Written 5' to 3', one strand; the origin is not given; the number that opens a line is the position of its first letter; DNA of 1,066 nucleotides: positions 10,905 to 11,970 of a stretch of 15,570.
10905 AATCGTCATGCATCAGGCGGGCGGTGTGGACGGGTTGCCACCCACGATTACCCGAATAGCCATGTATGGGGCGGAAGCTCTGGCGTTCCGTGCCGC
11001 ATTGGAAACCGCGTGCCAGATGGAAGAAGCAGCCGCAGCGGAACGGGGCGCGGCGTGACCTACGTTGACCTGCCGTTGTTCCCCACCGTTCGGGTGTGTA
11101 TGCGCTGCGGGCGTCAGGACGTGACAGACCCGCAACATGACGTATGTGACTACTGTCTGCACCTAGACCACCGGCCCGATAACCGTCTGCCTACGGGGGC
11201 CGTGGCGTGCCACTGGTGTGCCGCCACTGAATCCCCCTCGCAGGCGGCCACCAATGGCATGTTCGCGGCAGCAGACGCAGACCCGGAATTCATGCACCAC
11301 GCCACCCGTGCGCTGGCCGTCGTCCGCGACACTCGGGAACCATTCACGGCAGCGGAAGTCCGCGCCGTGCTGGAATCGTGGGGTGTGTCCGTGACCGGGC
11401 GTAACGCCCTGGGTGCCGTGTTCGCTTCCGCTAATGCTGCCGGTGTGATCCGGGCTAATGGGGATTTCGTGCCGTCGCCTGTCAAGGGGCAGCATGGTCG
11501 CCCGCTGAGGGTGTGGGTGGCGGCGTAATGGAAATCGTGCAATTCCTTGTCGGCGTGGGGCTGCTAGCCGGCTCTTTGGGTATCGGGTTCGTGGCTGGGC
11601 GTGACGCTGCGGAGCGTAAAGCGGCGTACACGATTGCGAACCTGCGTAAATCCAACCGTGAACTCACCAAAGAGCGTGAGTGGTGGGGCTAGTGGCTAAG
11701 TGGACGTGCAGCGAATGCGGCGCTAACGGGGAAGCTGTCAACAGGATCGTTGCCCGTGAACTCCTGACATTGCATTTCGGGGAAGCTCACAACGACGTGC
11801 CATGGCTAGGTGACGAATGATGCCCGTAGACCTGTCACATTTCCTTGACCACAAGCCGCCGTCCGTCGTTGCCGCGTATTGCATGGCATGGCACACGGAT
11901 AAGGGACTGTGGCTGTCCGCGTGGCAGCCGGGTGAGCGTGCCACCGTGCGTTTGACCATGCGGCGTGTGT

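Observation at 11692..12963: Array of translationally coupled Cys/His-motif micro-proteins with internal paralogy (candidate early/accessory module)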

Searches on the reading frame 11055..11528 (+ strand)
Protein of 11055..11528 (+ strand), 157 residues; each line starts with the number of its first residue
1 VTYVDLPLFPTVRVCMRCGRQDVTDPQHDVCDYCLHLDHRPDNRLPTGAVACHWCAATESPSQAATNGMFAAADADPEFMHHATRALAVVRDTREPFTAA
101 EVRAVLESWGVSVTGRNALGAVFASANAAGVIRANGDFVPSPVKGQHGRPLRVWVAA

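Call 6: search_protein_families(library=pfam, max_evalue=0.1, proteins=[window:11055-11528:+])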
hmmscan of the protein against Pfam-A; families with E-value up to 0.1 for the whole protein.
window:11055-11528:+ (157 aa): 1 family
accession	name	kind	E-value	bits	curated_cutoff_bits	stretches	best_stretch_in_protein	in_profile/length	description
PF12773.13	DZR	-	0.057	14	27.3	0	13-34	25-44/45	Double zinc ribbon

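Call 7: find_related_loci(query=window:11055-11528:+, collection=viral_contigs, flank=6000)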
Query window:11055-11528:+ (157 aa) in viral_contigs; peptide patterns used: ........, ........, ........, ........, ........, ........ (x = any residue, [..] = any of these).
3 stretches matched a pattern, but none encodes a relative of the query by tblastn (E <= 1e-3).

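Call 12: search_protein_families(library=phrogs, max_evalue=0.1, proteins=[window:11055-11528:+])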
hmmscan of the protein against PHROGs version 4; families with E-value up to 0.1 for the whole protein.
window:11055-11528:+ (157 aa): 2 families
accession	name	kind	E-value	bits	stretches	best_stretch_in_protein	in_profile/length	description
phrog_21939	-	unknown function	2.9e-09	38.1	1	74-156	16-96/100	-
phrog_27658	-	unknown function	0.00028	22.6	1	66-156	12-97/99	-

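Call 14: find_homologous_proteins(query=window:11055-11528:+)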
Query window:11055-11528:+ (157 aa): 17 proteins with E <= 0.001 among 228 candidates.
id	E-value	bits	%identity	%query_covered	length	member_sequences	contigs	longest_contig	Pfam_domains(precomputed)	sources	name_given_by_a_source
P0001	5.8e-57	210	68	96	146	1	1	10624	-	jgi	jgi:hypothetical protein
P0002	1.9e-49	185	100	57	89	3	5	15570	-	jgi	jgi:hypothetical protein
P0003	1.0e-44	170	57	98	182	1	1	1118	-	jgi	jgi:hypothetical protein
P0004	1.7e-44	169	57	97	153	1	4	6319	-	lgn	-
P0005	7.3e-43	164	57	100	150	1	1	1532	-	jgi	jgi:hypothetical protein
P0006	7.5e-43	164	56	97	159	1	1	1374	-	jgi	jgi:hypothetical protein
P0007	1.9e-42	163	54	98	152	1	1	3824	-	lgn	-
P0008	2.1e-42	163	61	91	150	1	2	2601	-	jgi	jgi:hypothetical protein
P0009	4.0e-42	162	56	98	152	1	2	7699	-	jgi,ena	jgi:hypothetical protein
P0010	2.9e-41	159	75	68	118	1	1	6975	-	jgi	jgi:hypothetical protein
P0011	7.4e-40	154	57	91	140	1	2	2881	-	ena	-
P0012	4.1e-39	152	50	98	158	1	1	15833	-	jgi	jgi:hypothetical protein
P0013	5.5e-36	142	71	68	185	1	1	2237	-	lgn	-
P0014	2.6e-35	139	68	68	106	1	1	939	-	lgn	-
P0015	2.5e-32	130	61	67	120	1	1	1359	-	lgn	-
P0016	4.3e-28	116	59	68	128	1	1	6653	-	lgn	-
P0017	9.2e-28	115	58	68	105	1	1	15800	-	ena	-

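Call 15: find_encoding_contigs(protein=P0001, flank=6000, max_places=2)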
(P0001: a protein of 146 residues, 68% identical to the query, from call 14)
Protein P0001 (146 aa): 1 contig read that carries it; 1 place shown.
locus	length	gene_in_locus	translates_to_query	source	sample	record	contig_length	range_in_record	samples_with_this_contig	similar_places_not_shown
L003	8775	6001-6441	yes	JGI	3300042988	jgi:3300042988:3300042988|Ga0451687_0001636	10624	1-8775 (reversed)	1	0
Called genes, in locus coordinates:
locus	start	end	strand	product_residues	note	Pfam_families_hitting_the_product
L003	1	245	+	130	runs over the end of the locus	-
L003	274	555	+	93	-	-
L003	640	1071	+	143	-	-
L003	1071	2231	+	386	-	-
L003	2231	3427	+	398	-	-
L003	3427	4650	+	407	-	-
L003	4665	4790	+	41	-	-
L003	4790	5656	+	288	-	PF01510:Amidase_2 (weak)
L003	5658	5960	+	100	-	-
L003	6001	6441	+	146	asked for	-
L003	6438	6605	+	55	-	-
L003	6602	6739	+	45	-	-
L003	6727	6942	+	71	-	-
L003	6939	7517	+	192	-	-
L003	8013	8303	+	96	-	-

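Call 16: find_encoding_contigs(protein=P0017, flank=6000, max_places=2)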
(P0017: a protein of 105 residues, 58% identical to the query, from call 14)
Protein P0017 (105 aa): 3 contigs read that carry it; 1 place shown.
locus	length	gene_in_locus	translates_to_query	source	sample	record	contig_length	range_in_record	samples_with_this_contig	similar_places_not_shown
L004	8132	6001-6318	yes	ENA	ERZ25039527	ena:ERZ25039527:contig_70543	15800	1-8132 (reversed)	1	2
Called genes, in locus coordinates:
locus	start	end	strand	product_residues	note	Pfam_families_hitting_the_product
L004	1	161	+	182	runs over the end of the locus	-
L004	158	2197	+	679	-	-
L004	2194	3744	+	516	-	-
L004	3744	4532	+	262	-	-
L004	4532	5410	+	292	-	PF01510:Amidase_2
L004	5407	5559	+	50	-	-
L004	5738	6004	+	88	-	-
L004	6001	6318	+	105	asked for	-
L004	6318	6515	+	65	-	-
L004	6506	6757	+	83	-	-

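Call 17: find_encoding_contigs(protein=P0009, flank=6000, max_places=2)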
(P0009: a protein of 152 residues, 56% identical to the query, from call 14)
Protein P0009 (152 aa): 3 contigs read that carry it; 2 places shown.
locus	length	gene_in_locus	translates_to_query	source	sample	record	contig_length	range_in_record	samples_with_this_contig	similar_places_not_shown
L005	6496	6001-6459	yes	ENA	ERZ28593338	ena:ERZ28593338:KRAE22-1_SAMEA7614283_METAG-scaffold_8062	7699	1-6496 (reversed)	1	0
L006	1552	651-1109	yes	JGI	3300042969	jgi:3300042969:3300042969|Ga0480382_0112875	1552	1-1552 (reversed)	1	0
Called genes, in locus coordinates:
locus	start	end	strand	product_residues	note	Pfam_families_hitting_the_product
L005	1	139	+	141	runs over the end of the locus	-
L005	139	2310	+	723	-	-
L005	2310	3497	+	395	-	-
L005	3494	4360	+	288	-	PF21722:Gly_rich_2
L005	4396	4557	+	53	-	-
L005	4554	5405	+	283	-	-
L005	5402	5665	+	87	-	-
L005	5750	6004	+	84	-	-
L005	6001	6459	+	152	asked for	-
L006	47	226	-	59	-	-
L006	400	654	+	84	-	-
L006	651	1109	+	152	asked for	-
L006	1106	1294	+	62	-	-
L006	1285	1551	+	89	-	?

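Call 18: find_encoding_contigs(protein=P0010, flank=6000, max_places=2)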
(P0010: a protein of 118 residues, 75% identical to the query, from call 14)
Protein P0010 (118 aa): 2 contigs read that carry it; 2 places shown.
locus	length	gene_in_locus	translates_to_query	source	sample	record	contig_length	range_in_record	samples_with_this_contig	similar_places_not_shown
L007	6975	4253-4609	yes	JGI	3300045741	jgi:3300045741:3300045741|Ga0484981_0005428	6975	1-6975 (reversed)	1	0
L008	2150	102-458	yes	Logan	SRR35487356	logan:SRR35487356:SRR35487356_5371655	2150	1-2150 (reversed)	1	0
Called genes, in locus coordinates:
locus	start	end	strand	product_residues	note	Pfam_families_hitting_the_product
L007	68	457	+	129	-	-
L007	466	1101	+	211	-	-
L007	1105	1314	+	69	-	-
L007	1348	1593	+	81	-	-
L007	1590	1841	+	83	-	-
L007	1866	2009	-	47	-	-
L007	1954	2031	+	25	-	-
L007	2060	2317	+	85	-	-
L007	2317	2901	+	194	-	-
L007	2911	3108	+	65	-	PF23809:Phage_holin_9 (weak)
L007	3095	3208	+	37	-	-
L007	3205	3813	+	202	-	PF01510:Amidase_2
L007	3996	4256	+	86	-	-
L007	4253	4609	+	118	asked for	-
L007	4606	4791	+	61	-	-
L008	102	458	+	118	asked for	-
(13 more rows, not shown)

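Call 19: find_encoding_contigs(protein=P0004, flank=6000, max_places=3)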
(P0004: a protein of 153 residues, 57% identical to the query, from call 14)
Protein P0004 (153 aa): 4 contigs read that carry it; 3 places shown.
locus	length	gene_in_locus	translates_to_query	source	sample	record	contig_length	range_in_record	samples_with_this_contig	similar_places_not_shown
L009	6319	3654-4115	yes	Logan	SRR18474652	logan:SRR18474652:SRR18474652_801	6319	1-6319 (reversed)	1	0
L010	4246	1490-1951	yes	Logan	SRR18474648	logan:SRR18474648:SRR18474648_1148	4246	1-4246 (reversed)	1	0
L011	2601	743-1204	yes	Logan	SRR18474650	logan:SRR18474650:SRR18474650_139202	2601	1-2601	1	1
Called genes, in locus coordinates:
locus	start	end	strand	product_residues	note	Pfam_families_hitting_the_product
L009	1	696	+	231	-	?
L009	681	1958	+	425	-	-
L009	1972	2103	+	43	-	-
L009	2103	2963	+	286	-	PF01510:Amidase_2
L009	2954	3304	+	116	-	-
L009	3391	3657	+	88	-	-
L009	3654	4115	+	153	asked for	-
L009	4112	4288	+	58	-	-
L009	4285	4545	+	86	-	-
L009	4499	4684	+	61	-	-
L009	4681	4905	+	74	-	-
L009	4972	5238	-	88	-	-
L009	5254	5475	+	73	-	-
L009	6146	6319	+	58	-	?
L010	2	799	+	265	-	?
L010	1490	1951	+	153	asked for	-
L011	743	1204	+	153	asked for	-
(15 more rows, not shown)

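Call 20: find_encoding_contigs(protein=P0016, flank=6000, max_places=2)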
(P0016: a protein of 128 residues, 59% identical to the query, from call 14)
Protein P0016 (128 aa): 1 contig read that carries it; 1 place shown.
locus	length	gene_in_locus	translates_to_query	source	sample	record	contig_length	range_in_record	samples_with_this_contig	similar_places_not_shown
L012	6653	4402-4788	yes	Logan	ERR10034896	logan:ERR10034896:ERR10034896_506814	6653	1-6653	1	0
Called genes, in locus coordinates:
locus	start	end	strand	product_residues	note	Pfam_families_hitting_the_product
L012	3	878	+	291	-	?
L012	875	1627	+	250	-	-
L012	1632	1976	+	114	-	-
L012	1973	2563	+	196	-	-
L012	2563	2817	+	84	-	PF16778:Phage_tail_APC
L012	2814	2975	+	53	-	-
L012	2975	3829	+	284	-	PF01510:Amidase_2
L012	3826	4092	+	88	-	-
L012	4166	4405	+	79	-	-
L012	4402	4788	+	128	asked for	-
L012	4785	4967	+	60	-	-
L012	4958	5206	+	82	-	-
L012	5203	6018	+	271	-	-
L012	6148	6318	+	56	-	-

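Call 21: find_encoding_contigs(protein=P0007, flank=6000, max_places=2)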
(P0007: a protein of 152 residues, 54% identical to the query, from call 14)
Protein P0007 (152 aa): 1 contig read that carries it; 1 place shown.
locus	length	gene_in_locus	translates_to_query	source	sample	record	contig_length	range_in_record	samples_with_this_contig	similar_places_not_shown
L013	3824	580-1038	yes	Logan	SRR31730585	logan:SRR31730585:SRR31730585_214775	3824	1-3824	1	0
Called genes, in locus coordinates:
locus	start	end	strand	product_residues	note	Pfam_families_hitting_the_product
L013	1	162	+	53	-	?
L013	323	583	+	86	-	-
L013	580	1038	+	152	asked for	-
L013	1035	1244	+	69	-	-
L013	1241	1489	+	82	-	-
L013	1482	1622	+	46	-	-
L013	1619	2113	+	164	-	PF02592:Vut_1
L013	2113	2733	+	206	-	-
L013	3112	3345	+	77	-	-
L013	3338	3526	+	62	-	-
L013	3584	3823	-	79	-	?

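Call 22: find_encoding_contigs(protein=P0002, flank=8000, max_places=5)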
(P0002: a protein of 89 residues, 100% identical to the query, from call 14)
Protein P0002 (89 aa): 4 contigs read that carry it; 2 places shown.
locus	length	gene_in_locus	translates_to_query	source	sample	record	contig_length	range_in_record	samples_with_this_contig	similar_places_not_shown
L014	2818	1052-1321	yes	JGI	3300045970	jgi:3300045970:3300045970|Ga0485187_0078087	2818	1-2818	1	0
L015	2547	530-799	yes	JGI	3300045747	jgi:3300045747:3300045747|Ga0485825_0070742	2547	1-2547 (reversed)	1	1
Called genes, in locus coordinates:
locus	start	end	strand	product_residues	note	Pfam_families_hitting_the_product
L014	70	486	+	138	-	-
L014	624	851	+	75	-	-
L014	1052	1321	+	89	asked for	-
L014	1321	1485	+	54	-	-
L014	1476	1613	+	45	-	-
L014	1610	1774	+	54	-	-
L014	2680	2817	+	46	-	?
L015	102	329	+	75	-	-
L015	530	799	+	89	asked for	-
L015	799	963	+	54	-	-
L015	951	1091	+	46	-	-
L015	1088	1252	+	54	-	-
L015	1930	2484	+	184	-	PF01844:HNH (weak), PF14279:HNH_5 (weak)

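Call 74: predict_structure(alignment_id=A10)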
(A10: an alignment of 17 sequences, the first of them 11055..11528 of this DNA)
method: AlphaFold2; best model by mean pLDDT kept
length: 157 residues; sequences in the alignment: 17
mean_pLDDT: 81.6   pTM: 0.59
mean pLDDT of the five models: 81.6, 80.4, 78.0, 76.2, 72.0
residues with pLDDT >= 90: 62; 70-90: 63; 50-70: 29; < 50: 3
segments of 3 or more residues with pLDDT < 50: 46-48
pLDDT, mean of each block of 10 residues (from residue 1): 59 81 79 70 54 70 75 84 97 94 96 84 93 96 84 95
secondary structure, 60 per line:
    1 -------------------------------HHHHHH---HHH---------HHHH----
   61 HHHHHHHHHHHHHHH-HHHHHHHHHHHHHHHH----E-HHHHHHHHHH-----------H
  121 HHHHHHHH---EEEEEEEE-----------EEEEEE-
elements in order: H32-37 H53-56 H61-75 H77-92 H99-108 H120-128 E132-139 E151-156

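Call 80: fold_search(model_id=the predicted structure, library=pdb)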
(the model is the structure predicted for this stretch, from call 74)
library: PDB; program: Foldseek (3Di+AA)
matches with E <= 10: 406; with E <= 0.001: 0
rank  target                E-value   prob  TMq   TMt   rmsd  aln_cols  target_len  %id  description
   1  2e1n_A                3.7e-02  1.00  0.35  0.49   4.1        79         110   20  Crystal structure of the Cyanobacterium circadian clock modifier Pex (released 2006-11-28)
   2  7jpq_D                4.7e-02  0.97  0.35  0.15  11.3       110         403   11  ORC-O2-5: Human Origin Recognition Complex (ORC) with subunits 2,3,4,5 (released 2020-09-02)
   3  2e1n_B                5.3e-02  1.00  0.36  0.49   3.9        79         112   20  Crystal structure of the Cyanobacterium circadian clock modifier Pex (released 2006-11-28)
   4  5zi8_B                5.3e-02  0.99  0.33  0.47   4.9        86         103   22  Crystal structure of the PadR-family transcriptional regulator Rv3488 of Mycobacterium tuberculosis H37Rv in complex w (released 2018-10-17)
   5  5zhc_A                6.3e-02  0.98  0.33  0.48   5.0        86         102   22  Crystal structure of the PadR-family transcriptional regulator Rv3488 of Mycobacterium tuberculosis H37Rv (released 2018-10-17)
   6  5h20                  7.1e-02  0.99  0.37  0.52   3.9        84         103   14  X-ray structure of PadR-like Transcription factor from bacteroid fragilis (released 2017-03-08)
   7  7wh4_A                8.5e-02  0.99  0.35  0.51   4.4        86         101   21  Crystal structure of the PadR-family transcriptional regulator Rv3488 of Mycobacterium tuberculosis H37Rv in complex w (released 2022-02-09)
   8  4ejo_B                9.1e-02  0.96  0.31  0.41   5.6        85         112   15  Crystal structure of padr family transcriptional regulator from Eggerthella lenta DSM 2243 (released 2012-04-25)
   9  7jpo_A                1.3e-01  0.60  0.29  0.15  12.1       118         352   13  ORC-O1AAA: Human Origin Recognition Complex (ORC) with dynamic/unresolved ORC2 WH (released 2020-09-02)
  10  7q92_C                1.4e-01  0.95  0.28  0.16   3.0        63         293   16  Crystal Structure of Agrobacterium tumefaciens NADQ, ATP complex. (released 2022-11-09)
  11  5zi8_A                1.4e-01  0.89  0.31  0.43   5.9        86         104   23  Crystal structure of the PadR-family transcriptional regulator Rv3488 of Mycobacterium tuberculosis H37Rv in complex w (released 2018-10-17)
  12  2dql_A                1.5e-01  0.98  0.36  0.47   4.2        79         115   15  Crystal structure of the circadian clock associated protein Pex from anabaena (released 2007-05-29)
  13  7q91_A                1.6e-01  0.91  0.27  0.16   3.4        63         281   16  Crystal Structure of Agrobacterium tumefaciens NADQ, native form. (released 2022-11-09)
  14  7jpo_D                1.6e-01  0.82  0.33  0.14  12.2       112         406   12  ORC-O1AAA: Human Origin Recognition Complex (ORC) with dynamic/unresolved ORC2 WH (released 2020-09-02)
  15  2mh2_MODEL_1_A        1.7e-01  0.97  0.32  0.69   3.9        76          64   14  Structural insights into the DNA recognition and protein interaction domains reveal fundamental homologous DNA (released 2014-04-16)
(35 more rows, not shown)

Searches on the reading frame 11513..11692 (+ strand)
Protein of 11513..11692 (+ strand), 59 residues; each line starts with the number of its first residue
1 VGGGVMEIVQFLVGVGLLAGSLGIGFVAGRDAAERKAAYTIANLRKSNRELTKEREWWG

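Call 6: search_protein_families(library=pfam, max_evalue=0.1, proteins=[window:11513-11692:+])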
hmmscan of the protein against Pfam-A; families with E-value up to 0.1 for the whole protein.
window:11513-11692:+ (59 aa): 0 families

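Call 12: search_protein_families(library=phrogs, max_evalue=0.1, proteins=[window:11513-11692:+])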
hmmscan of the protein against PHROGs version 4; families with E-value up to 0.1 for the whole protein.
window:11513-11692:+ (59 aa): 0 families

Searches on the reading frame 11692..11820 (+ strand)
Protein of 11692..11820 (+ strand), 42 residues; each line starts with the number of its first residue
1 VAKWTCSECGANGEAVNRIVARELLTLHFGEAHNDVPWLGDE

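Call 6: search_protein_families(library=pfam, max_evalue=0.1, proteins=[window:11692-11820:+])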
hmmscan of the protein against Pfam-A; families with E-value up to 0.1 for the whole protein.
window:11692-11820:+ (42 aa): 1 family
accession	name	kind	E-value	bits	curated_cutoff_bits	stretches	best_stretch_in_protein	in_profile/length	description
PF18423.6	zf_CopZ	-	0.037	14.4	28.4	1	5-32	3-30/62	Zinc binding domain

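Call 12: search_protein_families(library=phrogs, max_evalue=0.1, proteins=[window:11692-11820:+])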
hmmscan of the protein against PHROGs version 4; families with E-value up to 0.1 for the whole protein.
window:11692-11820:+ (42 aa): 0 families

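Call 78: search_protein_representatives(protein=window:11692-11820:+)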
Query: 42 residues. Proteins with E-value up to 0.001 (for the whole library): 8; up to 1e-10: 1; up to 1e-30: 0. The best 8 are listed.
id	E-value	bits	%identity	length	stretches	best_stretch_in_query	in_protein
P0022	1.7e-16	74.5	76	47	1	1-42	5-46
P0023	4.5e-09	51.6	51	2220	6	3-25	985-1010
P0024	4.4e-08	48.5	61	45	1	1-41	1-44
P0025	1.5e-07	46.9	56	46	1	2-40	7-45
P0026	1.3e-06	44.0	51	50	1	3-41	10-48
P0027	5.6e-05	39.0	49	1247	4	18-39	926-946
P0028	1.2e-04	37.9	47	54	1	3-40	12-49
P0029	5.3e-04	35.9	57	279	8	12-35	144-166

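Call 88: search_protein_families(library=pfam, alignment_id=A13, max_evalue=10)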
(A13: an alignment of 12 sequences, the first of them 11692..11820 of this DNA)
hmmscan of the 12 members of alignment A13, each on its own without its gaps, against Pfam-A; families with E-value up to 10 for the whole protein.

A. member 1, window:11692-11820:+ (42 aa): 1 family
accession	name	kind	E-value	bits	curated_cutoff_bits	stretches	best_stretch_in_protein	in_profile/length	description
PF18423.6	zf_CopZ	-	0.037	14.4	28.4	1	5-32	3-30/62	Zinc binding domain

B. families by the number of members that match (of 12 scanned): 12 families
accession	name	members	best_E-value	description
PF18423.6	zf_CopZ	2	0.037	Zinc binding domain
PF02148.25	zf-UBP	2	0.058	Zn-finger in ubiquitin-hydrolases and other protein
PF01807.25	Zn_ribbon_DnaG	1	0.0044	CHC2 zinc finger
PF21485.3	IF5A-like_N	1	0.093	Translation initiation factor 5A-like, N-terminal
PF25208.1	DUF7838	1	0.1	Domain of unknown function (DUF7838)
PF20823.2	Cmr2_Zn-bd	1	0.11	CRISPR RNA silencing complex Cmr2 subunit, Zn-binding domain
PF03367.19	Zn_ribbon_ZPR1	1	0.11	ZPR1 zinc-finger domain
PF23477.1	zf_Tbcl_2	1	0.13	Probable treble clef zinc finger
PF13397.12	RbpA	1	0.16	RNA polymerase-binding protein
PF22415.1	PSV_ORF131-like_dom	1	0.21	PSV_Hypothetical protein ORF131-like domain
PF05265.19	DUF723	1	0.42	Protein of unknown function (DUF723)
PF15288.11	zf-CCHC_6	1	1.2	Zinc knuckle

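Call 119: search_solved_structures(query=A13, max_evalue=1)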
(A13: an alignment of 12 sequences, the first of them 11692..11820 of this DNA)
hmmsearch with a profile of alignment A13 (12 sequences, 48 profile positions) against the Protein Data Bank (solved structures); distinct sequences matched with E-value up to 1: 33.
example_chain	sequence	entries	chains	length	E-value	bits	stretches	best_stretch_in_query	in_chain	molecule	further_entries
3v6p_A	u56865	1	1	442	1.2e-06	31.8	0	14-28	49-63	dHax3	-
4osk_A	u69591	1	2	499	3.6e-06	30.3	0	14-28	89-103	Hax3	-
6jtq_A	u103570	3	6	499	4e-06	30.2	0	14-29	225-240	TAL effector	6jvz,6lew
4ot0_A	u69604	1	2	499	4.1e-06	30.1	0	14-28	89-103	Hax3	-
6jw5_A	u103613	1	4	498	4.2e-06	30.1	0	14-28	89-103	TAL effector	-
4osl_A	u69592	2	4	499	4.3e-06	30.1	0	14-28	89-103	Hax3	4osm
4gg4_A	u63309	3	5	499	4.3e-06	30.1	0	14-28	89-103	Hax3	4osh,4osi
6jw0_A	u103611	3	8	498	4.3e-06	30.1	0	14-28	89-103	TAL effector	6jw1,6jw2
4gjr_A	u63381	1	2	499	4.3e-06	30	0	14-28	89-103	Hax3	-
4osw_A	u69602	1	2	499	4.3e-06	30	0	14-28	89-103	Hax3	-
4oto_A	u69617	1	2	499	4.4e-06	30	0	14-28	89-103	Hax3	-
6jw3_A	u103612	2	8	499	4.4e-06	30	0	14-28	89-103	TAL effector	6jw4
4oss_A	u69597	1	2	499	4.5e-06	30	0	14-28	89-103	Hax3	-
4osj_A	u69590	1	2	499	4.5e-06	30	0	14-28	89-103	Hax3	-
4osr_A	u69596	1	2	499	4.6e-06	30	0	14-28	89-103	Hax3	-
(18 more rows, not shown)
